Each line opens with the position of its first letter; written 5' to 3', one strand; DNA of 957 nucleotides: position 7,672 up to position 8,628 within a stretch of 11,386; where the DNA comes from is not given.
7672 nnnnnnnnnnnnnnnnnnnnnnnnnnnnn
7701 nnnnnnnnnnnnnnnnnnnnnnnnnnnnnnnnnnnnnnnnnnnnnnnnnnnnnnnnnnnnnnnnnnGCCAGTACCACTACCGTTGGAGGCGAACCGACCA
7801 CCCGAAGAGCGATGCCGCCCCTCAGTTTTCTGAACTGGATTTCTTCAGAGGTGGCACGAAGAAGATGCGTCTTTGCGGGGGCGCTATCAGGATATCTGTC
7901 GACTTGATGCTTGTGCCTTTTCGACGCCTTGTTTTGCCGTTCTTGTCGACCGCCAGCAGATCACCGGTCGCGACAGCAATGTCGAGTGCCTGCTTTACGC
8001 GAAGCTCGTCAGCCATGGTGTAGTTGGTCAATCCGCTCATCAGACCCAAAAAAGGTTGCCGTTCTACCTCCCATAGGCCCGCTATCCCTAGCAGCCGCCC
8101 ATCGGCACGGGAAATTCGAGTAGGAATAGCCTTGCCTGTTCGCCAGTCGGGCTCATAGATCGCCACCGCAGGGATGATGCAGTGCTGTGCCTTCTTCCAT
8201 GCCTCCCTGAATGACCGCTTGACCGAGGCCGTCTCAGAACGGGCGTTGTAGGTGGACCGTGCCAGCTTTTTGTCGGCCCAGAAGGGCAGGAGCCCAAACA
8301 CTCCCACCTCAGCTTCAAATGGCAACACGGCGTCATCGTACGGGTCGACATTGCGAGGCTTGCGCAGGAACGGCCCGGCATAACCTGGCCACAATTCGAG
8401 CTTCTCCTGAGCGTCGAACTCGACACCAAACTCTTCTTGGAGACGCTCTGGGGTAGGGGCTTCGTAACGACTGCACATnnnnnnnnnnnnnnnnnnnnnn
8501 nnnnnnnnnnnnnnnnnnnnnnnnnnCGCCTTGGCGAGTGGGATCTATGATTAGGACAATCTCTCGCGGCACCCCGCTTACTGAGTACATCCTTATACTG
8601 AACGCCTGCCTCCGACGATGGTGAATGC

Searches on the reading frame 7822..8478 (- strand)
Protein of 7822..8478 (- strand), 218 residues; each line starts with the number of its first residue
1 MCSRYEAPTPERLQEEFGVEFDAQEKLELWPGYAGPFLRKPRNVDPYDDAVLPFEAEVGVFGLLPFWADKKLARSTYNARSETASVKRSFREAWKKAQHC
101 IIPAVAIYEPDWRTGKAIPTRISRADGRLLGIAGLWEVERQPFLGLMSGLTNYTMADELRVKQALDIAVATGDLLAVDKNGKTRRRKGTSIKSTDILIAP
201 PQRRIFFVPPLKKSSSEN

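Call 3: search_protein_families(library=pfam, proteins=[window:7822-8478:-], max_evalue=0.01)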
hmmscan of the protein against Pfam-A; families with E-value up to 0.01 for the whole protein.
window:7822-8478:- (218 aa): 1 family
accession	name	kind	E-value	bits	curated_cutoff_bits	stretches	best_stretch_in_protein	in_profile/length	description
PF02586.19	SRAP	-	5e-21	75.6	27.1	1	1-141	1-140/214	SOS response associated peptidase (SRAP)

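Call 4: search_protein_families(library=ncbifam, proteins=[window:7822-8478:-], max_evalue=0.01)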
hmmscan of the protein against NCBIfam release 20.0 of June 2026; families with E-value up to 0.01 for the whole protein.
window:7822-8478:- (218 aa): 1 family
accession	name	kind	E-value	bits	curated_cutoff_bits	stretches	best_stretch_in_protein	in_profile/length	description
NF007413.0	PRK09951.1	subfamily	6.7e-05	22.3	349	1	60-134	60-130/222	hypothetical protein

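Call 16: find_homologous_proteins(query=window:7822-8478:-)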
Query window:7822-8478:- (218 aa): 2377 proteins with E <= 0.001 among 2780 candidates; the best 120 are listed.
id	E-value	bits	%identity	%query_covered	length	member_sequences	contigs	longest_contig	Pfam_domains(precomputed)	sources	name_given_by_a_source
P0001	5.8e-143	492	100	100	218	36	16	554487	PF02586.20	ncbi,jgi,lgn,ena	jgi:putative SOS response-associated peptidase YedK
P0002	1.5e-142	491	100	100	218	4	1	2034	PF02586.20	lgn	-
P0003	2.1e-142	490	100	100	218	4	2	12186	PF02586.20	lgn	-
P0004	1.4e-141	487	99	100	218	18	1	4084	PF02586.20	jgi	-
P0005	2.0e-141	487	99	100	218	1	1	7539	PF02586.20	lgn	-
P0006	2.2e-141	487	99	100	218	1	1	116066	PF02586.20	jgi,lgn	-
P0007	3.9e-141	486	99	100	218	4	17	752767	PF02586.20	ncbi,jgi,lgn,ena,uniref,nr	ncbi:SOS response-associated peptidase family protein [Stutzerimonas stutzeri]|jgi:putative SOS resp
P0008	3.9e-141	486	99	100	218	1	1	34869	PF02586.20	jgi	-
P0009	4.0e-141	486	99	100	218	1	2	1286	PF02586.20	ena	-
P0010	5.3e-141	486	99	100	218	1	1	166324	PF02586.20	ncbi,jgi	-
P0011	1.5e-140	484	99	100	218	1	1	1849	PF02586.20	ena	-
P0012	1.9e-140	484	99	100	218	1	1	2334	PF02586.20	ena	-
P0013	1.9e-140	484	99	100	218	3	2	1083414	PF02586.20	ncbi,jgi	-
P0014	1.8e-139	481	99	100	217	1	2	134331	PF02586.20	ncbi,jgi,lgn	-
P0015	6.2e-139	479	98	100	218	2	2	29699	PF02586.20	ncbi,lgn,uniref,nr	ncbi:hypothetical protein ABW53_16670 [Stutzerimonas stutzeri]|uniref:SOS response-associated peptid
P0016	2.8e-136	470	99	97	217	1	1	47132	PF02586.20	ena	-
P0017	4.0e-100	352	96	77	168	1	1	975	PF02586.20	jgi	-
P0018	6.8e-100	351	99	71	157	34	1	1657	PF02586.20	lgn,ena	-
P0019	3.5e-89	316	100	63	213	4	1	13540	PF02586.20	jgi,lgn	-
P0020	6.7e-89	315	100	63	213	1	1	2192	PF02586.20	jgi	-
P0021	1.7e-88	314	100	63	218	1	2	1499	PF02586.20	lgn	-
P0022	1.9e-88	314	97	67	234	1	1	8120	PF02586.20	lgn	-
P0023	9.8e-88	311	99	63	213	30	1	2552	PF02586.20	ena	-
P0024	8.9e-86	305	97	63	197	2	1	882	PF02586.20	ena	-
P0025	1.9e-85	304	96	63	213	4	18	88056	PF02586.20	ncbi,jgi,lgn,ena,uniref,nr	ncbi:DUF159 family protein [Stutzerimonas nosocomialis]|jgi:putative SOS response-associated peptida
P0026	1.4e-79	285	91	63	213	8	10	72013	PF02586.20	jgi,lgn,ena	jgi:putative SOS response-associated peptidase YedK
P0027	4.2e-73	264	97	54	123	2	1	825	PF02586.20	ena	-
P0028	5.9e-65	237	76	63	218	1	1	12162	PF02586.20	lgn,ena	-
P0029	6.4e-64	234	70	71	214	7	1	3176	PF02586.20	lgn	-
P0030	1.9e-63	232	65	71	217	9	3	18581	PF02586.20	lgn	-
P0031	2.6e-63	232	73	65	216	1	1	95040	PF02586.20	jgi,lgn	-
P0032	3.3e-62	228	82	63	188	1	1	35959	PF02586.20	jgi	-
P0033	5.8e-61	224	67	71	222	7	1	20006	PF02586.20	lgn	-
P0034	1.2e-59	220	64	72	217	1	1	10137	PF02586.20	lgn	-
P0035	5.6e-59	217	72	65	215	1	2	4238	PF02586.20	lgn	-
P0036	1.6e-58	216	65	71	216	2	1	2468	PF02586.20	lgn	-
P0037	4.4e-58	214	63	72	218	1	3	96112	PF02586.20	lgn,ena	-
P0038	5.4e-58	214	65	71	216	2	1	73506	PF02586.20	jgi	jgi:putative SOS response-associated peptidase YedK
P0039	8.8e-57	210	56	84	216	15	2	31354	PF02586.20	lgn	-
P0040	4.7e-56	208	54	84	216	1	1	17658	PF02586.20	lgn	-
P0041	4.7e-55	205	63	71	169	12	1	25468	PF02586.20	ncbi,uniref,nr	ncbi:hypothetical protein ALQ84_200018 [Pseudomonas caricapapayae]|uniref:Abasic site processing pro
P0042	6.5e-55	204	60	73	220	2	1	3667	PF02586.20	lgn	-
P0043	7.2e-55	204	61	71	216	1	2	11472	PF02586.20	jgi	jgi:putative SOS response-associated peptidase YedK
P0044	7.9e-55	204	51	96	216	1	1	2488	PF02586.20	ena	-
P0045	1.0e-54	204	63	71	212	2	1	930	PF02586.20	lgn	-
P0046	1.0e-54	203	61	72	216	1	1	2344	PF02586.20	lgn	-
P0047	1.4e-54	203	58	72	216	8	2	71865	PF02586.20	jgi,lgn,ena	jgi:putative SOS response-associated peptidase YedK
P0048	1.8e-54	203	67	63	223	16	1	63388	PF02586.20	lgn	-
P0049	2.3e-54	202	50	94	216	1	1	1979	PF02586.20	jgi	jgi:putative SOS response-associated peptidase YedK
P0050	2.4e-54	202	50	94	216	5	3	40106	PF02586.20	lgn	-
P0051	2.5e-54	202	68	63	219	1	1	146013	PF02586.20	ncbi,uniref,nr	ncbi:SOS response-associated peptidase [Pseudomonas sp. 2FE]|uniref:SOS response-associated peptidas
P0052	2.9e-54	202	53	84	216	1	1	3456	PF02586.20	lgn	-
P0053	3.9e-54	202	60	71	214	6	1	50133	PF02586.20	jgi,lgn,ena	-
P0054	5.3e-54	201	63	71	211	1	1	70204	PF02586.20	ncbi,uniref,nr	ncbi:SOS response-associated peptidase [Pseudomonas sp. F1002]|uniref:SOS response-associated peptid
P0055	8.4e-54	200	59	74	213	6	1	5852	PF02586.20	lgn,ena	-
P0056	1.1e-53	200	67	63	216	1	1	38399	PF02586.20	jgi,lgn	-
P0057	1.5e-53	200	66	65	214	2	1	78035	PF02586.20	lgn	-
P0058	1.7e-53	200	63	69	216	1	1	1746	PF02586.20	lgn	-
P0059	1.7e-53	200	63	71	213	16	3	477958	PF02586.20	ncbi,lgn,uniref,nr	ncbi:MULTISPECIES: SOS response-associated peptidase [unclassified Pseudomonas]|uniref:SOS response-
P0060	1.9e-53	199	67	63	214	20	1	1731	PF02586.20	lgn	-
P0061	2.5e-53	199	49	95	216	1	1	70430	PF02586.20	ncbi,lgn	ncbi:MAG: SOS response-associated peptidase [Pseudomonas sp.]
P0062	3.4e-53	198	60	71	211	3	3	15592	PF02586.20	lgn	-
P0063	3.7e-53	198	62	71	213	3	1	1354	PF02586.20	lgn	-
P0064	4.5e-53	198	59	71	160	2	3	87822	PF02586.20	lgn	-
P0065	5.3e-53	198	70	63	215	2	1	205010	PF02586.20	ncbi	ncbi:SOS response-associated peptidase [Pseudomonas aeruginosa]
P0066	5.8e-53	198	59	72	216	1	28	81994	PF02586.20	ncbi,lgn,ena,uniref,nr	ncbi:SOS response-associated peptidase [uncultured Pseudomonas sp.]|uniref:SOS response-associated p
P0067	6.8e-53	198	61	71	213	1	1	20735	PF02586.20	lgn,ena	-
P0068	7.4e-53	197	61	69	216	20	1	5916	PF02586.20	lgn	-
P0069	8.4e-53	197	60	71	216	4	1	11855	PF02586.20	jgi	jgi:putative SOS response-associated peptidase YedK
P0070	9.3e-53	197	60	71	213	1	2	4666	PF02586.20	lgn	-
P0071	1.2e-52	197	69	63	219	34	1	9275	PF02586.20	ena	-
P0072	1.4e-52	197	50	96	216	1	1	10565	PF02586.20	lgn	-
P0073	1.4e-52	196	62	71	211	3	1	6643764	PF02586.20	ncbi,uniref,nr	ncbi:SOS response-associated peptidase family protein [Pseudomonas extremorientalis]|uniref:SOS resp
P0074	1.4e-52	196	61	71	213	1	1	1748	PF02586.20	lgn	-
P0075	1.6e-52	196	69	63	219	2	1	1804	PF02586.20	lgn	-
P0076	1.6e-52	196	61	71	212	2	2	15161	PF02586.20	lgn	-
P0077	2.0e-52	196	61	71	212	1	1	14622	PF02586.20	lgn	-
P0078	2.0e-52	196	62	71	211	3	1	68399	PF02586.20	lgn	-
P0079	2.0e-52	196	67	63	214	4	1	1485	PF02586.20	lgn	-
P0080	2.3e-52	196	62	71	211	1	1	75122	PF02586.20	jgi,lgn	jgi:putative SOS response-associated peptidase YedK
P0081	2.3e-52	196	66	65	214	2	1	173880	PF02586.20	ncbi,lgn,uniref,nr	ncbi:SOS response-associated peptidase (plasmid) [Stutzerimonas frequens]|uniref:SOS response-associ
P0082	2.8e-52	196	52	94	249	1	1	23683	PF02586.20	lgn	-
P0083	2.8e-52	195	62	71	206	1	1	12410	PF02586.20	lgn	-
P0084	2.9e-52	195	61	71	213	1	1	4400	PF02586.20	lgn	-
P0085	2.9e-52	195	61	71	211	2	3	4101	PF02586.20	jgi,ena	jgi:putative SOS response-associated peptidase YedK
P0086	3.0e-52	195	65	65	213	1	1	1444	PF02586.20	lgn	-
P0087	3.0e-52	195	62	71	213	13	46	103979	PF02586.20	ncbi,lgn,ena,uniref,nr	ncbi:SOS response-associated peptidase [Pseudomonas brassicacearum]|uniref:SOS response-associated p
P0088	3.2e-52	195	60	71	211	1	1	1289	PF02586.20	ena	-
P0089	3.4e-52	195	62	71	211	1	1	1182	PF02586.20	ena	-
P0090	3.4e-52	195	62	71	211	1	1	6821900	PF02586.20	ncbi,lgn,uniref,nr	ncbi:SOS response-associated peptidase [Pseudomonas sp. R76]|uniref:SOS response-associated peptidas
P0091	3.4e-52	195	63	65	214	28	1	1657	PF02586.20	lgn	-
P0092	4.2e-52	195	62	71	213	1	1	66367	PF02586.20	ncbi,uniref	ncbi:SOS response-associated peptidase [Pseudomonas kitaguniensis]|uniref:SOS response-associated pe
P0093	4.6e-52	195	66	65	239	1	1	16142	PF02586.20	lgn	-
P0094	6.6e-52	194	66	63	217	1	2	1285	PF02586.20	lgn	-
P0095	7.3e-52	194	63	71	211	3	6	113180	PF02586.20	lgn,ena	-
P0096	7.6e-52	194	62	71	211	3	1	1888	PF02586.20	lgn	-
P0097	9.0e-52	194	67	63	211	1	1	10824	PF02586.20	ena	-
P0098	9.1e-52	194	61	71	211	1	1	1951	PF02586.20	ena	-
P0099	9.2e-52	194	60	71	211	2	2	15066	PF02586.20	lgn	-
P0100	9.2e-52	194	63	71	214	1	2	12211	PF02586.20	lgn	-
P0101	1.2e-51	193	62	71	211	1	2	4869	PF02586.20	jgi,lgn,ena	-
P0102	1.3e-51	193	65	63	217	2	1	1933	PF02586.20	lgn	-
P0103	1.3e-51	193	62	71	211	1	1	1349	PF02586.20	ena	-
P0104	1.4e-51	193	64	65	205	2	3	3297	PF02586.20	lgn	-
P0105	1.4e-51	193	61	71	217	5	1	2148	PF02586.20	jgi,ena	-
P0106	2.0e-51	193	60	69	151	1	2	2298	PF02586.20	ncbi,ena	-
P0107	2.1e-51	193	63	63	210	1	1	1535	PF02586.20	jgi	jgi:putative SOS response-associated peptidase YedK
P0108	2.3e-51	193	63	65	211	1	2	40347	PF02586.20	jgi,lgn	jgi:putative SOS response-associated peptidase YedK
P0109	2.5e-51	192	61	71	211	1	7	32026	PF02586.20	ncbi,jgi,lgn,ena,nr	ncbi:MAG TPA: DUF159 family protein [Pseudomonas sp.]|jgi:putative SOS response-associated peptidase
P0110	3.0e-51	192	61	71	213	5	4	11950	PF02586.20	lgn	-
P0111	3.4e-51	192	60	71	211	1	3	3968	PF02586.20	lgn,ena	-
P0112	3.4e-51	192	61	71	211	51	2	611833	PF02586.20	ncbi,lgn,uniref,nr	ncbi:SOS response-associated peptidase [Pseudomonas palleroniana]|uniref:SOS response-associated pep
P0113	3.5e-51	192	59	71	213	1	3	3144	PF02586.20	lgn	-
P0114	3.5e-51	192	62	71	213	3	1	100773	PF02586.20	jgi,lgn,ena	-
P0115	4.0e-51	192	59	71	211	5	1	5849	PF02586.20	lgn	-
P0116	4.2e-51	192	58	71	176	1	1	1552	PF02586.20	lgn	-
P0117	4.3e-51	192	62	71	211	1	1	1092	PF02586.20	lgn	-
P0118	4.4e-51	192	59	71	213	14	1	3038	PF02586.20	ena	-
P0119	4.4e-51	192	58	71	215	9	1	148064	PF02586.20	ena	-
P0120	5.2e-51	191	63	65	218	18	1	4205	PF02586.20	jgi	jgi:putative SOS response-associated peptidase YedK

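Call 17: find_encoding_contigs(protein=P0001, flank=10000, max_places=8)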
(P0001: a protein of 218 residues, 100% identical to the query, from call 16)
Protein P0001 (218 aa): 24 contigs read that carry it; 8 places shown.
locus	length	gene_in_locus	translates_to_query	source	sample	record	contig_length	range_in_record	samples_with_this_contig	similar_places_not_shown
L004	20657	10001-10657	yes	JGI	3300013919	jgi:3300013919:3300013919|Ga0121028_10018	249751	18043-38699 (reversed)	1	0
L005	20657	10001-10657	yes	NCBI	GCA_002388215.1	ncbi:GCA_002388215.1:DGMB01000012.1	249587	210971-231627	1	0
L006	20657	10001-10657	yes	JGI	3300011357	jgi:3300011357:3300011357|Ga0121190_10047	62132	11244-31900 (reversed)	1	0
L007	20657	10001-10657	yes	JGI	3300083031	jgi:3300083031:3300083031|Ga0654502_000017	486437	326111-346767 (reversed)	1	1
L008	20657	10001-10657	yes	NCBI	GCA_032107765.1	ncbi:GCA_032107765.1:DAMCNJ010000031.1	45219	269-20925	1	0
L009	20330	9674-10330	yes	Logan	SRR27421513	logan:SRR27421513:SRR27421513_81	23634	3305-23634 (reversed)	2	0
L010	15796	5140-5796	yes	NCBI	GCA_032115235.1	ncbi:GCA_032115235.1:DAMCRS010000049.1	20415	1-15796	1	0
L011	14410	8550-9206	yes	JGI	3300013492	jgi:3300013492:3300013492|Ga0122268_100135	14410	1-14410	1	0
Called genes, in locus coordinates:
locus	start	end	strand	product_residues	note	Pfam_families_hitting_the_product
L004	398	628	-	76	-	-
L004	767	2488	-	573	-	PF00999:Na_H_Exchanger, PF02080:TrkA_C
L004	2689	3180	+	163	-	PF04608:PgpA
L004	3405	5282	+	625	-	PF00224:PK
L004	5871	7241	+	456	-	PF05598:DUF772, PF01609:DDE_Tnp_1, PF13751:DDE_Tnp_1_6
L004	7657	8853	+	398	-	PF07514:TraI_2, PF07515:TraI_2_C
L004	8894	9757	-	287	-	PF20390:DUF6685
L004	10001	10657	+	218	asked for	PF02586:SRAP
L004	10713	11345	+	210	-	PF00702:Hydrolase, PF13419:HAD_2, PF13242:Hydrolase_like (weak)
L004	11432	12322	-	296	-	PF00403:HMA (faint), PF01545:Cation_efflux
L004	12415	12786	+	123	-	PF00376:MerR, PF13411:MerR_1, PF09278:MerR-DNA-bind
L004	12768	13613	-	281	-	PF13276:HTH_21, PF00665:rve, PF13683:rve_3, PF13333:rve_2 (weak)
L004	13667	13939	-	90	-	-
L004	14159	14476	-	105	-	-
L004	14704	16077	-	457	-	PF00672:HAMP, PF00512:HisKA, PF02518:HATPase_c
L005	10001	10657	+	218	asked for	PF02586:SRAP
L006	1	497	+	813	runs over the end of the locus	PF00589:Phage_integrase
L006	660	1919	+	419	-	PF00589:Phage_integrase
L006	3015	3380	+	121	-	PF22055:MvaT_DBD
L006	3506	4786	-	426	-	PF00817:IMS, PF11799:IMS_C, PF13438:DUF4113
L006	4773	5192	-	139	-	PF00717:Peptidase_S24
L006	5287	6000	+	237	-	PF02586:SRAP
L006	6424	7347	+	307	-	PF00892:EamA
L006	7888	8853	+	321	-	PF07514:TraI_2 (weak), PF07515:TraI_2_C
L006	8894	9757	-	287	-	PF20390:DUF6685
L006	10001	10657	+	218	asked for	PF02586:SRAP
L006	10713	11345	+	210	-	PF00702:Hydrolase, PF13419:HAD_2, PF13242:Hydrolase_like (weak)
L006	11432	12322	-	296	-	PF00403:HMA (faint), PF01545:Cation_efflux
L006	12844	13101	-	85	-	-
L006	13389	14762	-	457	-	PF00672:HAMP, PF00512:HisKA, PF02518:HATPase_c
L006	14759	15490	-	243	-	PF00072:Response_reg, PF00486:Trans_reg_C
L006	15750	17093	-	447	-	PF03573:OprD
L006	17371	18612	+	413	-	PF02321:OEP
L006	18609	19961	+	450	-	PF25917:BSH_RND, PF25919:BSH_CusB (weak), PF25973:BSH_CzcB, PF25893:HH_CzcB, PF25954:Beta-barrel_RND_2, PF25967:RND-MFP_C (weak), PF25975:CzcB_C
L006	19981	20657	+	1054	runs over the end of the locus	PF00873:ACR_tran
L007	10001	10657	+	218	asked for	PF02586:SRAP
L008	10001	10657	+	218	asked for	PF02586:SRAP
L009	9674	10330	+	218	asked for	PF02586:SRAP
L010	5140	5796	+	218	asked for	PF02586:SRAP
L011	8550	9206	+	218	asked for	PF02586:SRAP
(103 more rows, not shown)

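Call 32: search_solved_structures(query=window:7822-8478:-, max_evalue=0.001, show_alignments=2)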
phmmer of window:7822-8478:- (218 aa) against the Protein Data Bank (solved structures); distinct sequences matched with E-value up to 0.001: 2.
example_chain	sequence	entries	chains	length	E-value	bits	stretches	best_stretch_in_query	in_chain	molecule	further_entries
1zn6_A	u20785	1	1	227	1.2e-38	136.1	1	1-142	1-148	phage-related conserved hypothetical protein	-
2f20_A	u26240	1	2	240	6.4e-06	29.1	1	55-137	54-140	conserved hypothetical protein, with conserved domain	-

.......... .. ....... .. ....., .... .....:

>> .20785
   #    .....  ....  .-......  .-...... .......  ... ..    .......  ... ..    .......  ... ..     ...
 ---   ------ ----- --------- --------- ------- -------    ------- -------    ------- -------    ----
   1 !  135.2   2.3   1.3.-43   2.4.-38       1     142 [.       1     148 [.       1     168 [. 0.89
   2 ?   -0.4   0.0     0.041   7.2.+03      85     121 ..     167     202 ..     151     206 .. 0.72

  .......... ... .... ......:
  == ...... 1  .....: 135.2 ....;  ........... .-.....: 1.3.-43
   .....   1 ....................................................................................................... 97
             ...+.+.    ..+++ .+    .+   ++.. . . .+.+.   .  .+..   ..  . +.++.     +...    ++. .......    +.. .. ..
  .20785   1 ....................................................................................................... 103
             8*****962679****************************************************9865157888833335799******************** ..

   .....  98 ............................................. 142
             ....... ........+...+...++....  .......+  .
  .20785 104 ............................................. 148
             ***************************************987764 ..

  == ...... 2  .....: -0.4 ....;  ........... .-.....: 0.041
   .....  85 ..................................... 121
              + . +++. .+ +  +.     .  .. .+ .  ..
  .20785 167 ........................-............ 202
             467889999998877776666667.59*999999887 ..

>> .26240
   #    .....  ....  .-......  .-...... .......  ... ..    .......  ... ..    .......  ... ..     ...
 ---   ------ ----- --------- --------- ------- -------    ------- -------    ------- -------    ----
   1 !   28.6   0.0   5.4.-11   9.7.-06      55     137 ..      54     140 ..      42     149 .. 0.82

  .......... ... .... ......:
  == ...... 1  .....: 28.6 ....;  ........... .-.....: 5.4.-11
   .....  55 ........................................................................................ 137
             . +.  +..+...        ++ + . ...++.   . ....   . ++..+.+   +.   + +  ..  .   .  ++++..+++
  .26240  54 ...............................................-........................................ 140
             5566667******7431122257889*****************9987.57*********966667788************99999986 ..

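Call 41: find_encoding_contigs(protein=P0026, flank=5000, max_places=3)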
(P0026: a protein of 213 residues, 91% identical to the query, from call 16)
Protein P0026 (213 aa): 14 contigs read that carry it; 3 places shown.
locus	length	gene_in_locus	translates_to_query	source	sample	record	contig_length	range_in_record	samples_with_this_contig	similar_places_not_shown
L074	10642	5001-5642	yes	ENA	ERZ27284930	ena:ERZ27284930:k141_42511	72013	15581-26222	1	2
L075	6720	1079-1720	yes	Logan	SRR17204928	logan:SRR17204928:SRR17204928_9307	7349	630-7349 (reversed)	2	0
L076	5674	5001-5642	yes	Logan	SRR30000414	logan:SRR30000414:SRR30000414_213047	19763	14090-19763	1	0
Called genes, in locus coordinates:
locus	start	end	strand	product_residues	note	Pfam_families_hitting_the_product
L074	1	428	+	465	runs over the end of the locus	PF02417:Chromate_transp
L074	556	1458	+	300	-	PF07485:DUF1529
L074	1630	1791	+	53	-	-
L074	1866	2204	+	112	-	PF12553:DUF3742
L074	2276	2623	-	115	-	-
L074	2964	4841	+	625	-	PF07514:TraI_2, PF07515:TraI_2_C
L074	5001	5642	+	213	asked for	PF02586:SRAP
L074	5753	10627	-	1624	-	PF13156:Mrr_cat_2, PF00270:DEAD, PF04851:ResIII, PF00271:Helicase_C, PF22240:ISP_coupler, PF02384:N6_Mtase (faint), PF18135:Type_ISP_C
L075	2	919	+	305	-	?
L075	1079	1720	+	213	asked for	PF02586:SRAP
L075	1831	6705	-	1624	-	PF13156:Mrr_cat_2, PF00270:DEAD, PF04851:ResIII, PF00271:Helicase_C, PF22240:ISP_coupler, PF02384:N6_Mtase (faint), PF18135:Type_ISP_C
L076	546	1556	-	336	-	PF02899:Phage_int_SAM_1, PF00589:Phage_integrase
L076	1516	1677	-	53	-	-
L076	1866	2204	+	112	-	PF12553:DUF3742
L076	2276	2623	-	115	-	-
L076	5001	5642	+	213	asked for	PF02586:SRAP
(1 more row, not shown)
